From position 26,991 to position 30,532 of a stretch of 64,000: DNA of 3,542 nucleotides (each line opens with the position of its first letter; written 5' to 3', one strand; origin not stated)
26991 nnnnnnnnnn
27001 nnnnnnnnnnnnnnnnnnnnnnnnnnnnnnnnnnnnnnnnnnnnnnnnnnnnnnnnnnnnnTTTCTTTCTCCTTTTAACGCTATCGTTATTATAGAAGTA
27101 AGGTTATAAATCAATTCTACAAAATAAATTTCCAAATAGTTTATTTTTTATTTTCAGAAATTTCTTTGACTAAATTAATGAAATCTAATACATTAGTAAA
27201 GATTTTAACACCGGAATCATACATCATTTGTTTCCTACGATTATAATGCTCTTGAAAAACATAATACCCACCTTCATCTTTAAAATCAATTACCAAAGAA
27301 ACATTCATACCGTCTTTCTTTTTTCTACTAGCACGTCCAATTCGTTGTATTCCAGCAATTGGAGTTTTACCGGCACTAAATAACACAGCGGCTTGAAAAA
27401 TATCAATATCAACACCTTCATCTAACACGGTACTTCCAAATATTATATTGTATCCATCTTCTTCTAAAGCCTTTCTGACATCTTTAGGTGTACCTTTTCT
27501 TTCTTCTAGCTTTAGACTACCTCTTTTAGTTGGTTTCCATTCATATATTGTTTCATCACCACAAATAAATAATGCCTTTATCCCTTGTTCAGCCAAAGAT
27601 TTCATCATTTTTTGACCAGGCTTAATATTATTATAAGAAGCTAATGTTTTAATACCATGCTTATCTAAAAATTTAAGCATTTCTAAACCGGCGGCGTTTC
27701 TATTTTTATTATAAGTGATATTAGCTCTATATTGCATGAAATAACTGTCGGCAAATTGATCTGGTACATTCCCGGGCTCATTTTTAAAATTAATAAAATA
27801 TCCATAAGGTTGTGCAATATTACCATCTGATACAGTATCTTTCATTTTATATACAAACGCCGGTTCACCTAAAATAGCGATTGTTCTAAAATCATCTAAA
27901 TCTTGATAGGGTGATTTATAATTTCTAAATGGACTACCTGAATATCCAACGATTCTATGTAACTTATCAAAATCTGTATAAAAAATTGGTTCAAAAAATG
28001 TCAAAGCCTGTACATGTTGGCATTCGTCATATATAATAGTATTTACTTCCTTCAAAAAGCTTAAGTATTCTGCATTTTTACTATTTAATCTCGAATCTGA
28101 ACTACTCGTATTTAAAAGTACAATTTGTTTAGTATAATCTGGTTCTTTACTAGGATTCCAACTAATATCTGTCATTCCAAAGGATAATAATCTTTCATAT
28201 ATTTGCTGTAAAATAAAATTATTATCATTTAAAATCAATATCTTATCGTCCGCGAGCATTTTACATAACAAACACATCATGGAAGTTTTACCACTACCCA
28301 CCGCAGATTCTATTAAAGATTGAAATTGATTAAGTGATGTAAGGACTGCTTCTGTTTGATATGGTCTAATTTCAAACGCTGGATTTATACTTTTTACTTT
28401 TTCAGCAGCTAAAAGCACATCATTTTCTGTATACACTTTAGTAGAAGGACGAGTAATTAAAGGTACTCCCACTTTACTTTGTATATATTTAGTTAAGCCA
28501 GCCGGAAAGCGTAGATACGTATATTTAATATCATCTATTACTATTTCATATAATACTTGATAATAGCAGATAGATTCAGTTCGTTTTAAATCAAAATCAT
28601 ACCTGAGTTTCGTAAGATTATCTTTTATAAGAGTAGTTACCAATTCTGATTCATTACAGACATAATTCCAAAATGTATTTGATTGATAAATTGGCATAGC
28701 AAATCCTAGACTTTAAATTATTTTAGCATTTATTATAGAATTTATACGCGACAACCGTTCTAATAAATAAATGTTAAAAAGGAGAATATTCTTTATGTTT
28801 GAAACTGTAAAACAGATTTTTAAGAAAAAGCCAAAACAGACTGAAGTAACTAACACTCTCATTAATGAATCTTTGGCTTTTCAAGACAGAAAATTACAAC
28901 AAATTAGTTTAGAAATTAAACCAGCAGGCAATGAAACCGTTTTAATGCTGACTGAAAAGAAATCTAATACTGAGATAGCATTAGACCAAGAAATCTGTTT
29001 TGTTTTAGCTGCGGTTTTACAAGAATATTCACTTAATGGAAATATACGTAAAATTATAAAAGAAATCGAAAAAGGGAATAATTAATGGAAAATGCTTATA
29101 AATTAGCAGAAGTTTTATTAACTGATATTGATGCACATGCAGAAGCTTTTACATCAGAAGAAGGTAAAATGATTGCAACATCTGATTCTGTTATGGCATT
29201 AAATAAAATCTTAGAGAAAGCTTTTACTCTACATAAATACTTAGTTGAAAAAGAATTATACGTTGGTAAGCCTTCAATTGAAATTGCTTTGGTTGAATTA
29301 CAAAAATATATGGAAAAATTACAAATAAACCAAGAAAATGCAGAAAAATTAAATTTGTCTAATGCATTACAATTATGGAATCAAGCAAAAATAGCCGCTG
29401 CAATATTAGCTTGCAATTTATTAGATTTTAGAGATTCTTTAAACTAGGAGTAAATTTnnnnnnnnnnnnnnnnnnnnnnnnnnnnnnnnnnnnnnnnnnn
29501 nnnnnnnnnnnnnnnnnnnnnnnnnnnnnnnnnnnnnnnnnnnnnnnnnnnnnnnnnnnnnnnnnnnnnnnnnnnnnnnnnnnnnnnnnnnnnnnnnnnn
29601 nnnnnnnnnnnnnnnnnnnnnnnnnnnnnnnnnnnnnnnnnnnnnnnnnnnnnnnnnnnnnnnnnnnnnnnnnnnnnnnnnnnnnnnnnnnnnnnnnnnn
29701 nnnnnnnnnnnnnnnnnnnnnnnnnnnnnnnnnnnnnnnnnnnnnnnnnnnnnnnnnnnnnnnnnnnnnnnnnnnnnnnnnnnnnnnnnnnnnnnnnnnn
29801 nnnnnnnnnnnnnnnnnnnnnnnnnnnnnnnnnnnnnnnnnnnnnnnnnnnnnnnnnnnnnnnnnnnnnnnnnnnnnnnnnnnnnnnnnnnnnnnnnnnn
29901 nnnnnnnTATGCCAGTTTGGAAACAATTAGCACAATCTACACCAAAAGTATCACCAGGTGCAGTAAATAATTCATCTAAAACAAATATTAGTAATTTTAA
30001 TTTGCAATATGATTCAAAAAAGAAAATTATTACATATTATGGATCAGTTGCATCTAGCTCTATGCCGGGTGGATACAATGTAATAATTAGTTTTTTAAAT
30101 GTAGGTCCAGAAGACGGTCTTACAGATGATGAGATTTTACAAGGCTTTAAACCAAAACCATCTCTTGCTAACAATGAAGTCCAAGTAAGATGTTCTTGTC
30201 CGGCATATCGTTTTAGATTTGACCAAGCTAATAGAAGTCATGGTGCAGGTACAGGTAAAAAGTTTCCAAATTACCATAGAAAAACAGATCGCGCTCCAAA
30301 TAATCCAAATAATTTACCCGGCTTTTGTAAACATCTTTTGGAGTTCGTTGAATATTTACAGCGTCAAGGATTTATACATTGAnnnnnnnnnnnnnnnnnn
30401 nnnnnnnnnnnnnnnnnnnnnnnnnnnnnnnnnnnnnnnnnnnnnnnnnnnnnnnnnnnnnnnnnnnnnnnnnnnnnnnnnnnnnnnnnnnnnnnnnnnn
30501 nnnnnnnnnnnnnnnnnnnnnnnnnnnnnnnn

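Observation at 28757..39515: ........-type motif upstream of every plus-strand late transcription unit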

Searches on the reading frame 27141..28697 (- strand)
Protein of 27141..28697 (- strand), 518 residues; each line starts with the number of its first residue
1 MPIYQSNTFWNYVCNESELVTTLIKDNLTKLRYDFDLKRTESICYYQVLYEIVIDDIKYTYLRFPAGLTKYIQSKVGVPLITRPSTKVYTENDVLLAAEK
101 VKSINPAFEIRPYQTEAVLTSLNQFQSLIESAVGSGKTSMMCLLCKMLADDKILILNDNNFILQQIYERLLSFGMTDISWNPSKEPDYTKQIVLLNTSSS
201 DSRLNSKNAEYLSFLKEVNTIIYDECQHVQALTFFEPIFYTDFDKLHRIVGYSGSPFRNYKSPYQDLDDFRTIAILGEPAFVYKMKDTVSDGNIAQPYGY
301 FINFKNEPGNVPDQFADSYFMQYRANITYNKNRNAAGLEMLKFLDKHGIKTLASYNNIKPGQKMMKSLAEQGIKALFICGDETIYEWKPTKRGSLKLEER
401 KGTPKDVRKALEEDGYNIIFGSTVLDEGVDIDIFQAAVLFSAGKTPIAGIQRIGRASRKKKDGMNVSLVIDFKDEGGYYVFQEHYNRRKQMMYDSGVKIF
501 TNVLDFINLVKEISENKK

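Call 16: search_protein_families(library=pfam, proteins=[window:27141-28697:-], max_evalue=0.01)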
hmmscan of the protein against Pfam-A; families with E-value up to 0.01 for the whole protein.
window:27141-28697:- (518 aa): 5 families
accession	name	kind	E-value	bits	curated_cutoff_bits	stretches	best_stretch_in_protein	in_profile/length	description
PF04851.21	ResIII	-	4.1e-13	50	22.5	1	108-238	2-146/164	Type III restriction enzyme, res subunit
PF00270.35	DEAD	-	3.7e-06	27.2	26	1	111-257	1-161/167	DEAD/DEAH box helicase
PF00271.37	Helicase_C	-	1.9e-05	25.3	23.5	1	393-459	47-109/110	Helicase conserved C-terminal domain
PF18766.7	SWI2_SNF2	-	0.00014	22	26.7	1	128-296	22-187/221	SWI2/SNF2 ATPase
PF22590.2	Cas3-like_C_2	-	0.0021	18.8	27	1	350-460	4-105/106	CRISPR-associated nuclease/helicase Cas3, C-terminal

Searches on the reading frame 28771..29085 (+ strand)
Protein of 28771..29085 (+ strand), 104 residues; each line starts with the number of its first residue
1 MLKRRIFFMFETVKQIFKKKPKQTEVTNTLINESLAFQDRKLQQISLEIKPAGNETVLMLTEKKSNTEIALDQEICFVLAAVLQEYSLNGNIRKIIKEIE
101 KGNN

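Call 9: search_protein_families(library=phrogs, proteins=[window:28771-29085:+], max_evalue=0.001)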
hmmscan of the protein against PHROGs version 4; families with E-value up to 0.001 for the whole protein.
window:28771-29085:+ (104 aa): 0 families

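Call 64: search_protein_families(library=pfam, proteins=[window:28771-29085:+], max_evalue=0.05)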
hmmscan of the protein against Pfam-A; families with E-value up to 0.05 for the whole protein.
window:28771-29085:+ (104 aa): 0 families

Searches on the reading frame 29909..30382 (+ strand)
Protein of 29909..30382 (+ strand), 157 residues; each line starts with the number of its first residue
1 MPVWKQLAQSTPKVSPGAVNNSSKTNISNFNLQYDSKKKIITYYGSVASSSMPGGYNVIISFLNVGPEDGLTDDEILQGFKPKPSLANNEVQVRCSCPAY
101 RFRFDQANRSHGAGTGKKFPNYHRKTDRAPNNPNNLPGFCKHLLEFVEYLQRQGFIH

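Call 9: search_protein_families(library=phrogs, proteins=[window:29909-30382:+], max_evalue=0.001)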
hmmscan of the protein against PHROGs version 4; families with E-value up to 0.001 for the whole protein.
window:29909-30382:+ (157 aa): 1 family
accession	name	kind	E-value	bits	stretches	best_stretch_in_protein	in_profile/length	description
phrog_18980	-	unknown function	1.2e-07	32.5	1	83-154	150-217/218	-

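Call 64: search_protein_families(library=pfam, proteins=[window:29909-30382:+], max_evalue=0.05)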
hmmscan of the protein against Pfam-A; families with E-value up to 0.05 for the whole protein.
window:29909-30382:+ (157 aa): 0 families
